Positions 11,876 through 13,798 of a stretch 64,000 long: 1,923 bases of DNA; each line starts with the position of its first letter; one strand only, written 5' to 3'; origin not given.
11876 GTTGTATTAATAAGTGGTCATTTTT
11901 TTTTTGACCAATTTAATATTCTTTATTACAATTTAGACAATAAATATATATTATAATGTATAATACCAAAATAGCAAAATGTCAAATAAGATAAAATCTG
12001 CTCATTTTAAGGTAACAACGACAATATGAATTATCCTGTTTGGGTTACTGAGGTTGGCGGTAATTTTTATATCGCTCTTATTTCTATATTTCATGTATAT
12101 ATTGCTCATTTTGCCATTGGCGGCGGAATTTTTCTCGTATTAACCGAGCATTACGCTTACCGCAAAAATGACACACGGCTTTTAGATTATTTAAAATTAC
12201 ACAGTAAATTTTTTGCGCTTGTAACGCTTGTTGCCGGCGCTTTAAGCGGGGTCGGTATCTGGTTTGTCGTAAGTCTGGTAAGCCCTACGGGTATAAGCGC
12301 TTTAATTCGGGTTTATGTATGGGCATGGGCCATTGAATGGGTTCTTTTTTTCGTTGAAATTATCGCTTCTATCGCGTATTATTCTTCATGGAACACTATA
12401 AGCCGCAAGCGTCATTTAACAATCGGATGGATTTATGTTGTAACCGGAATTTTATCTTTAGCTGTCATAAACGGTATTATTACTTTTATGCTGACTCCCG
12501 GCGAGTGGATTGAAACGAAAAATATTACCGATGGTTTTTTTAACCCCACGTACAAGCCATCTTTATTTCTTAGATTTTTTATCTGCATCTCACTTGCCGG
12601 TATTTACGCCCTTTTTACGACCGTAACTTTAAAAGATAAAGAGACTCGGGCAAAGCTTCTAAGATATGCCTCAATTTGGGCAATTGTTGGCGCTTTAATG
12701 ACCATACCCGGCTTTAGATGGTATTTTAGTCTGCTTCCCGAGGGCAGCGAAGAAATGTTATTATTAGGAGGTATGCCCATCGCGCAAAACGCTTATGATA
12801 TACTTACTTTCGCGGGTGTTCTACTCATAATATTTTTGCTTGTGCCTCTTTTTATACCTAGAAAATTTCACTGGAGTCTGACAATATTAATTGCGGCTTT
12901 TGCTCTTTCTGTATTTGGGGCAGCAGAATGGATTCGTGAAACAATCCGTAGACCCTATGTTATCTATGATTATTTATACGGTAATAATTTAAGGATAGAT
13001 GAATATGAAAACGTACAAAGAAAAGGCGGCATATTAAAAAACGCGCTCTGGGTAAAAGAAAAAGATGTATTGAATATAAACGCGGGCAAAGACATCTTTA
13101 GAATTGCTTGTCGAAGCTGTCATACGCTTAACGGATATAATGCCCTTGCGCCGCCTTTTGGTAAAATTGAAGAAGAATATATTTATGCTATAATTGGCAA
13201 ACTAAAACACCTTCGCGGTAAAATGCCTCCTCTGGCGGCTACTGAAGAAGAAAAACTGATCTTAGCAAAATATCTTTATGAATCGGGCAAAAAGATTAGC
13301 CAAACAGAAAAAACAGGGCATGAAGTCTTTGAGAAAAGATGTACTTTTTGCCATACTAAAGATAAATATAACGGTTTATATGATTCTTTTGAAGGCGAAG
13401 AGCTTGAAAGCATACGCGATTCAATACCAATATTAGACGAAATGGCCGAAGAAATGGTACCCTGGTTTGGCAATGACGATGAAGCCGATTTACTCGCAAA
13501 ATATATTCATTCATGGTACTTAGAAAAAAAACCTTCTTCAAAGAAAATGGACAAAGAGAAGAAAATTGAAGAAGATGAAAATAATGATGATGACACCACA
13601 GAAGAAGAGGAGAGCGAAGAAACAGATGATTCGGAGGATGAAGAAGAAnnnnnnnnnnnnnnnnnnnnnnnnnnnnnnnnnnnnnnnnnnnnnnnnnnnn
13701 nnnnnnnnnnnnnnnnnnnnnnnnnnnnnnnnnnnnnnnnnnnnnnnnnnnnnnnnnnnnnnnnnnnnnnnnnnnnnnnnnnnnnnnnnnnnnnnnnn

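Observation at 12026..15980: CydA-like membrane haem protein fused to a dihaem cytochrome c, with a coupled membrane partner, next to cytochrome c peroxidase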

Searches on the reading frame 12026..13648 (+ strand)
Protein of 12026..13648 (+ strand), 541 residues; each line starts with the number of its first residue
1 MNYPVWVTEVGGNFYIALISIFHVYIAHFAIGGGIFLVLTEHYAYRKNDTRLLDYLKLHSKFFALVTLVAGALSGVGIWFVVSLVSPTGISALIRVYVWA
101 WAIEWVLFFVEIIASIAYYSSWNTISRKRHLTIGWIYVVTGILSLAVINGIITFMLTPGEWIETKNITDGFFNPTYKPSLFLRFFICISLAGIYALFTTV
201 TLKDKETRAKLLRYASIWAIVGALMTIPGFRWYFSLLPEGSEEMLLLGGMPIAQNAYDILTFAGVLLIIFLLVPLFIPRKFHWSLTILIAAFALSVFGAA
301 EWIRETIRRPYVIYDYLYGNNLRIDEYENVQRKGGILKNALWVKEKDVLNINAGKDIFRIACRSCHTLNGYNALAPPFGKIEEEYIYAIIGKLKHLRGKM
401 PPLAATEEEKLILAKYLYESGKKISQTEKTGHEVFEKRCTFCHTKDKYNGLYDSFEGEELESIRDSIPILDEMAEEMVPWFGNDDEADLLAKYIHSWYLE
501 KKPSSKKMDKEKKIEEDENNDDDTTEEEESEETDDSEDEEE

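Call 3: search_protein_families(library=pfam, proteins=[window:12026-13648:+], max_evalue=1)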
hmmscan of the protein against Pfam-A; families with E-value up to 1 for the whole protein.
window:12026-13648:+ (541 aa): 6 families
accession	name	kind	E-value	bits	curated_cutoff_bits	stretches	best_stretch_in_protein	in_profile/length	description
PF13442.11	Cytochrome_CBB3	-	4e-12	46.7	27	2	351-417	3-68/68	Cytochrome C oxidase, cbb3-type, subunit III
PF01654.22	Cyt_bd_oxida_I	-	5.5e-11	42.1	26.2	2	16-226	6-226/418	Cytochrome bd terminal oxidase subunit I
PF00034.26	Cytochrom_C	-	5.6e-05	24.8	21.3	1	352-396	2-48/90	Cytochrome c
PF14495.11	Cytochrom_C550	-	0.021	15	27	0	427-445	25-43/136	Cytochrome c-550 domain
PF14376.11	Haem_bd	-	0.033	14.6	27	0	423-454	26-57/133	Haem-binding domain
PF09086.16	DUF1924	-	0.099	13.5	22.5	0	419-448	9-38/96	Domain of unknown function (DUF1924)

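Call 4: search_protein_families(library=ncbifam, proteins=[window:12026-13648:+], max_evalue=1)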
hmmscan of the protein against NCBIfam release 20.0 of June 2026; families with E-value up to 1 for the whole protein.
window:12026-13648:+ (541 aa): 9 families
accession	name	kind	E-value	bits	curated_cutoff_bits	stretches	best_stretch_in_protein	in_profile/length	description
NF045773.1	cytochro_C550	exception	8.2e-07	29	125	2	352-418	50-117/118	cytochrome c550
NF045774.1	cytochro_C551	exception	1.1e-05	25.4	118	2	348-419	36-108/110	cytochrome c551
NF050122.1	bc1_QcrC_actin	exception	0.00014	21.2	200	1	348-387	134-178/253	cytochrome bc1 complex diheme cytochrome c subunit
TIGR00782.1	ccoP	equivalog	0.00017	21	179.95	1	350-446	106-221/285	cytochrome-c oxidase, cbb3-type subunit III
NF045930.1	Cytc6PetJCyano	equivalog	0.00032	20.6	135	1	350-375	27-51/110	cytochrome c6 PetJ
NF040606.1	CytoC_perox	subfamily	0.00065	19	150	1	293-368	242-315/524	di-heme-cytochrome C peroxidase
TIGR03045.1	PS_II_C550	equivalog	0.014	15.1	177.75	0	412-445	32-68/159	photosystem II cytochrome c-550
TIGR02603.1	CxxCH_TIGR02603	domain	0.097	12.7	68.15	0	429-444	4-19/134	putative heme-binding domain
NF040971.1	cytc_ExtS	equivalog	0.51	9.5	100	0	352-443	79-187/262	selenite/tellurite reduction operon c-type cytochrome lipoprotein ExtS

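Call 6: find_homologous_proteins(query=window:12026-13648:+, max_evalue=0.001)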
Query window:12026-13648:+ (541 aa): 3176 proteins with E <= 0.001 among 8000 candidates; the best 120 are listed.
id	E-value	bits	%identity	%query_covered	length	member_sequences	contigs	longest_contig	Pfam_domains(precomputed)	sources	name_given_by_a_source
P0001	0.0e+0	1239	100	100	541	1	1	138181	PF13442.12,PF01654.23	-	-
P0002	2.9e-180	619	53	92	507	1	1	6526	PF13442.12,PF01654.23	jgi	jgi:mono/diheme cytochrome c family protein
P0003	4.1e-179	615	52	94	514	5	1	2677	PF13442.12,PF01654.23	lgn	-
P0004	8.9e-179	614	52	94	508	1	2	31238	PF13442.12,PF01654.23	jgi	-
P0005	2.9e-178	612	52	92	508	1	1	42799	PF13442.12,PF01654.23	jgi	-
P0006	3.2e-177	609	53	92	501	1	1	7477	PF13442.12,PF01654.23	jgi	jgi:mono/diheme cytochrome c family protein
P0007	4.8e-177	608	52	93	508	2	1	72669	PF13442.12,PF01654.23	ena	-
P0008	5.2e-177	608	53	92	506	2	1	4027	PF13442.12,PF00034.27,PF01654.23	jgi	jgi:mono/diheme cytochrome c family protein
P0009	1.6e-176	607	51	94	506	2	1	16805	PF13442.12,PF00034.27,PF01654.23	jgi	jgi:mono/diheme cytochrome c family protein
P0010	4.9e-176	605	52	93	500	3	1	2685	PF13442.12,PF00034.27,PF01654.23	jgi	jgi:mono/diheme cytochrome c family protein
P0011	6.0e-176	605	52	92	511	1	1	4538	PF13442.12,PF01654.23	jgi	jgi:mono/diheme cytochrome c family protein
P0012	1.4e-175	603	52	94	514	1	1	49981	PF13442.12,PF01654.23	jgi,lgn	jgi:mono/diheme cytochrome c family protein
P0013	2.4e-175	603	51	94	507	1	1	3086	PF13442.12,PF01654.23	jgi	jgi:mono/diheme cytochrome c family protein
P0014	7.8e-175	601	51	94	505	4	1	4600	PF13442.12,PF01654.23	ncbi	-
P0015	2.5e-174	599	49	94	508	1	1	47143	PF13442.12,PF01654.23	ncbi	ncbi:cytochrome ubiquinol oxidase subunit I [candidate division KSB1 bacterium]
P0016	2.6e-174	599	52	92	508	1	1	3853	PF13442.12,PF01654.23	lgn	-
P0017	2.0e-171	590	50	95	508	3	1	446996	PF13442.12,PF01654.23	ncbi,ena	-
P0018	3.4e-170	586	52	94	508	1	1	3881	PF13442.12,PF01654.23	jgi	jgi:mono/diheme cytochrome c family protein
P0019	7.8e-170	584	51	92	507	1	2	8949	PF13442.12,PF00034.27,PF01654.23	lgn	-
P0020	9.1e-168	578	51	92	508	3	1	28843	PF13442.12,PF01654.23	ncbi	ncbi:c-type cytochrome [candidate division KSB1 bacterium]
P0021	1.1e-167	577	49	94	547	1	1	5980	PF13442.12,PF01654.23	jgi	jgi:mono/diheme cytochrome c family protein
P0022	3.4e-166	572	49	94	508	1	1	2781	PF13442.12,PF00034.27,PF01654.23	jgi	jgi:mono/diheme cytochrome c family protein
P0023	2.3e-164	566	50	92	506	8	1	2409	PF13442.12,PF01654.23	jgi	jgi:mono/diheme cytochrome c family protein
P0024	3.3e-164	566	50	92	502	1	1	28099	PF13442.12,PF01654.23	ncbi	ncbi:c-type cytochrome [candidate division KSB1 bacterium]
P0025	4.1e-162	559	48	92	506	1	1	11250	PF13442.12,PF01654.23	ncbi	ncbi:c-type cytochrome [candidate division KSB1 bacterium]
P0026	1.3e-160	554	48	92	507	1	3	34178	PF13442.12,PF01654.23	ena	-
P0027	3.4e-159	549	47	92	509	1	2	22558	PF13442.12,PF01654.23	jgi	-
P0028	1.1e-157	544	48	92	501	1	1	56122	PF13442.12,PF00034.27,PF01654.23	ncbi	-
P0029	2.6e-157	543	46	93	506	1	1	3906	PF13442.12,PF01654.23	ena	-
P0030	6.4e-157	542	47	92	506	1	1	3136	PF13442.12,PF00034.27,PF01654.23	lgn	-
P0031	1.6e-156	540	49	92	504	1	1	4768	PF13442.12,PF01654.23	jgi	jgi:mono/diheme cytochrome c family protein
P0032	3.7e-155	536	47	92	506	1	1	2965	PF13442.12,PF01654.23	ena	-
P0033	1.1e-150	521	44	95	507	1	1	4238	PF13442.12,PF01654.23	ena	-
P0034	4.1e-147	509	45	92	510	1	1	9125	PF13442.12,PF00034.27,PF01654.23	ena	-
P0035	3.3e-145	503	49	85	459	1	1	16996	PF13442.12,PF01654.23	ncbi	ncbi:c-type cytochrome, partial [candidate division KSB1 bacterium]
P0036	3.7e-143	496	45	92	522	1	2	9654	PF13442.12,PF00034.27,PF01654.23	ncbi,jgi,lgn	ncbi:MAG: c-type cytochrome [Candidatus Eiseniibacteriota bacterium]|jgi:mono/diheme cytochrome c fa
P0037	2.8e-126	441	42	94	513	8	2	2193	PF13442.12,PF00034.27,PF01654.23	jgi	-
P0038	6.2e-126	440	43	91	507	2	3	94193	PF13442.12,PF00034.27,PF01654.23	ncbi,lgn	-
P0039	1.1e-125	439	43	88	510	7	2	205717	PF13442.12,PF00034.27,PF01654.23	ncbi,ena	-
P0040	2.9e-125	437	41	91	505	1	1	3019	PF13442.12,PF00034.27,PF01654.23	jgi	-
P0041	4.1e-125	437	43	91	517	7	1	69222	PF13442.12,PF00034.27,PF01654.23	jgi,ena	-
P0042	5.1e-125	436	43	92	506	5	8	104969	PF13442.12,PF00034.27,PF01654.23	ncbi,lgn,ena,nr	ncbi:MAG: hypothetical protein CO189_11610 [candidate division Zixibacteria bacterium CG_4_9_14_3_um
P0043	8.2e-125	436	43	91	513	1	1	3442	PF13442.12,PF00034.27,PF01654.23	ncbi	-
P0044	1.5e-124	435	42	91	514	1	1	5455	PF13442.12,PF00034.27,PF01654.23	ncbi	-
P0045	1.6e-124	435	43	91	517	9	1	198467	PF13442.12,PF00034.27,PF01654.23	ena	-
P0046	2.0e-124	435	43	91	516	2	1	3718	PF13442.12,PF01654.23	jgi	jgi:mono/diheme cytochrome c family protein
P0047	3.0e-124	434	42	91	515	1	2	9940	PF13442.12,PF00034.27,PF01654.23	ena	-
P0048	4.1e-124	434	42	92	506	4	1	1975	PF13442.12,PF00034.27,PF01654.23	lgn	-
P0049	6.1e-124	433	41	91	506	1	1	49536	PF13442.12,PF00034.27,PF01654.23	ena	-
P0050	9.0e-124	432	37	97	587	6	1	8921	PF13442.12,PF00034.27,PF01654.23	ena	-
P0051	1.1e-123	432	42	91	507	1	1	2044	PF13442.12,PF00034.27,PF01654.23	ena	-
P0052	1.4e-123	432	40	98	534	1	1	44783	PF13442.12,PF01654.23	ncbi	-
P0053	1.5e-123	432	41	91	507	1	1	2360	PF13442.12,PF01654.23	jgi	jgi:mono/diheme cytochrome c family protein/cytochrome bd-type quinol oxidase subunit 1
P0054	2.2e-123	431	43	94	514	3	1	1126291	PF13442.12,PF01654.23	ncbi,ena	-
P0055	2.5e-123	431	37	100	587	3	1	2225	PF14495.12,PF13442.12,PF00034.27,PF01654.23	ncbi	-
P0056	2.6e-123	431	41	91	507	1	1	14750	PF13442.12,PF00034.27,PF01654.23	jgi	jgi:mono/diheme cytochrome c family protein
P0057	2.6e-123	431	46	80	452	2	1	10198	PF13442.12,PF01654.23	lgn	-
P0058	3.0e-123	431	40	94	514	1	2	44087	PF13442.12,PF00034.27,PF01654.23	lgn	-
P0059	4.3e-123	430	41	91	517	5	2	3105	PF13442.12,PF01654.23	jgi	jgi:mono/diheme cytochrome c family protein/cytochrome bd-type quinol oxidase subunit 1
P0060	5.0e-123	430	42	92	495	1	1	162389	PF13442.12,PF00034.27,PF01654.23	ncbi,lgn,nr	ncbi:MAG TPA: c-type cytochrome [Terriglobales bacterium]|nr:c-type cytochrome [Terriglobales bacter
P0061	7.9e-123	429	40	95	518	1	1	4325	PF13442.12,PF00034.27,PF01654.23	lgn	-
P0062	1.1e-122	429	41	91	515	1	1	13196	PF13442.12,PF00034.27,PF01654.23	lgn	-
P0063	1.5e-122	428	45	79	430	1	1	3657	PF13442.12,PF01654.23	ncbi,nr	ncbi:MAG: cytochrome ubiquinol oxidase subunit I [Chloroflexota bacterium]|nr:cytochrome ubiquinol o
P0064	1.5e-122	428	42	91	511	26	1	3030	PF13442.12,PF00034.27,PF01654.23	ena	-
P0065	2.6e-122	428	45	79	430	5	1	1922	PF13442.12,PF00034.27,PF01654.23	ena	-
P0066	3.1e-122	427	42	92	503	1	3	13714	PF13442.12,PF00034.27,PF01654.23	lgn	-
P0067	3.8e-122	427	38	100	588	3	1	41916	PF14495.12,PF13442.12,PF00034.27,PF01654.23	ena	-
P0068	4.3e-122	427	41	91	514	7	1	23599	PF13442.12,PF00034.27,PF01654.23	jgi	jgi:mono/diheme cytochrome c family protein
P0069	4.7e-122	427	43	91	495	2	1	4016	PF13442.12,PF00034.27,PF01654.23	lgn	-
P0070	4.8e-122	427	41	92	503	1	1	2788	PF13442.12,PF01654.23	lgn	-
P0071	6.0e-122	426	41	91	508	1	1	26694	PF13442.12,PF01654.23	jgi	jgi:mono/diheme cytochrome c family protein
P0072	6.0e-122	426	41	90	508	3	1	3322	PF13442.12,PF00034.27,PF01654.23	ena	-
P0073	6.1e-122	426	42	92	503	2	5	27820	PF13442.12,PF00034.27,PF01654.23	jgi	jgi:mono/diheme cytochrome c family protein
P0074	6.9e-122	426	45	78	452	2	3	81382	PF13442.12,PF01654.23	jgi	-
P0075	7.2e-122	426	40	91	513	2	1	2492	PF13442.12,PF00034.27,PF01654.23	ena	-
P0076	7.5e-122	426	41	94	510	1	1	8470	PF13442.12,PF00034.27,PF01654.23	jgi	jgi:mono/diheme cytochrome c family protein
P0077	9.3e-122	426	41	91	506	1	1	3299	PF13442.12,PF01654.23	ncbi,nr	ncbi:MAG: hypothetical protein GF307_06930 [candidate division Zixibacteria bacterium]|nr:hypothetic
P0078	1.1e-121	425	42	91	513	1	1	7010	PF13442.12,PF00034.27,PF01654.23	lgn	-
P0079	1.3e-121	425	40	95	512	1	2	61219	PF13442.12,PF00034.27,PF01654.23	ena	-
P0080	1.5e-121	425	41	92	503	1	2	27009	PF13442.12,PF00034.27,PF01654.23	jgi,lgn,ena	jgi:mono/diheme cytochrome c family protein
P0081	1.7e-121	425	39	93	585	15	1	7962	PF14495.12,PF13442.12,PF00034.27,PF22113.2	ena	-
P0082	2.0e-121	425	41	92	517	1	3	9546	PF13442.12,PF00034.27,PF01654.23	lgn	-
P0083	2.7e-121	424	43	92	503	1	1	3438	PF13442.12,PF00034.27,PF01654.23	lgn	-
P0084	3.9e-121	424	41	94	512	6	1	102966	PF13442.12,PF00034.27,PF01654.23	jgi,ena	-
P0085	4.5e-121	423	40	94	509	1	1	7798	PF13442.12,PF00034.27,PF01654.23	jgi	jgi:mono/diheme cytochrome c family protein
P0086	4.8e-121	423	41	91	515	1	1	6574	PF13442.12,PF00034.27,PF01654.23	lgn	-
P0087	5.0e-121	423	41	98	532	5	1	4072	PF13442.12,PF01654.23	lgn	-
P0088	1.1e-120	422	46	77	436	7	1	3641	PF13442.12,PF01654.23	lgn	-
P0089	1.3e-120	422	39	97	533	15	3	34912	PF13442.12,PF00034.27,PF01654.23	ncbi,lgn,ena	-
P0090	1.6e-120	422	40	92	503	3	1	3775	PF13442.12,PF00034.27,PF01654.23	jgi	jgi:mono/diheme cytochrome c family protein/cytochrome bd-type quinol oxidase subunit 1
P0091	1.8e-120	421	43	91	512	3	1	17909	PF13442.12,PF00034.27,PF01654.23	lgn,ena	-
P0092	1.8e-120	421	41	92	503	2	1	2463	PF13442.12,PF00034.27,PF01654.23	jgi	jgi:mono/diheme cytochrome c family protein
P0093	2.0e-120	421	45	77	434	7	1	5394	PF13442.12,PF00034.27,PF01654.23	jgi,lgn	-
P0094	2.9e-120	421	42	92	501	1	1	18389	PF13442.12,PF00034.27,PF01654.23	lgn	-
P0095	3.4e-120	421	40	95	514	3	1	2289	PF13442.12,PF00034.27,PF01654.23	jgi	jgi:mono/diheme cytochrome c family protein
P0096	3.8e-120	420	39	96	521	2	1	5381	PF13442.12,PF00034.27,PF01654.23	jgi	-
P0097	4.3e-120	420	40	91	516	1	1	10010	PF13442.12,PF01654.23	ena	-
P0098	4.8e-120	420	41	92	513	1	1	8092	PF13442.12,PF00034.27,PF01654.23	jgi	jgi:mono/diheme cytochrome c family protein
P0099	5.9e-120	420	43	92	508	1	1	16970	PF13442.12,PF00034.27,PF01654.23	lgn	-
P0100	7.3e-120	419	42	92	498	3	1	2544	PF13442.12,PF00034.27,PF01654.23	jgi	jgi:mono/diheme cytochrome c family protein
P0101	9.8e-120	419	38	98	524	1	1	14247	PF13442.12,PF01654.23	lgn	-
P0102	1.0e-119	419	40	90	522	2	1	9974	PF13442.12,PF00034.27,PF01654.23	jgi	jgi:mono/diheme cytochrome c family protein/cytochrome bd-type quinol oxidase subunit 1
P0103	1.1e-119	419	43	83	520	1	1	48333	PF13442.12,PF00034.27,PF01654.23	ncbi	-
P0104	1.1e-119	419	41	92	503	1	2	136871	PF13442.12,PF00034.27,PF01654.23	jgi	jgi:mono/diheme cytochrome c family protein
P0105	1.2e-119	419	40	91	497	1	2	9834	PF13442.12,PF00034.27,PF01654.23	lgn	-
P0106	1.2e-119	419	41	92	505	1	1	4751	PF13442.12,PF01654.23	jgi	jgi:mono/diheme cytochrome c family protein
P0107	1.3e-119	419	41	91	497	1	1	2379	PF13442.12,PF01654.23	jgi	jgi:cytochrome bd-type quinol oxidase subunit 1/mono/diheme cytochrome c family protein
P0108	1.3e-119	419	40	92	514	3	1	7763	PF13442.12,PF00034.27,PF01654.23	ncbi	-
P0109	1.4e-119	419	40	92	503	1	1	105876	PF13442.12,PF00034.27,PF01654.23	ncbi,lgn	-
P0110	1.5e-119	418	41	92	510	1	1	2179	PF13442.12,PF00034.27,PF01654.23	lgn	-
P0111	1.8e-119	418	44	78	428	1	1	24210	PF13442.12,PF01654.23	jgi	jgi:mono/diheme cytochrome c family protein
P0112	1.8e-119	418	39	94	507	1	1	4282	PF13442.12,PF01654.23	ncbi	-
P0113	1.9e-119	418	44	79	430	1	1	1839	PF13442.12,PF01654.23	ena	-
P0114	1.9e-119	418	46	77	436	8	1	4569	PF13442.12,PF01654.23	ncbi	-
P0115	2.1e-119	418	47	78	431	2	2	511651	PF13442.12,PF01654.23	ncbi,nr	ncbi:MAG: Cytochrome c family protein [Ignavibacteriae bacterium]|nr:MAG: Cytochrome c family protei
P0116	2.1e-119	418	44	79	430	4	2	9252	PF13442.12,PF01654.23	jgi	jgi:mono/diheme cytochrome c family protein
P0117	2.6e-119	418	40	92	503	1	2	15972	PF13442.12,PF00034.27,PF01654.23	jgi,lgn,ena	-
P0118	3.1e-119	417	44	87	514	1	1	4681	PF13442.12,PF00034.27,PF01654.23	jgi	-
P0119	4.5e-119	417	41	91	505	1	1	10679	PF13442.12,PF00034.27,PF01654.23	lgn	-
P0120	4.9e-119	417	40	93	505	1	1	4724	PF13442.12,PF00034.27,PF01654.23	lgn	-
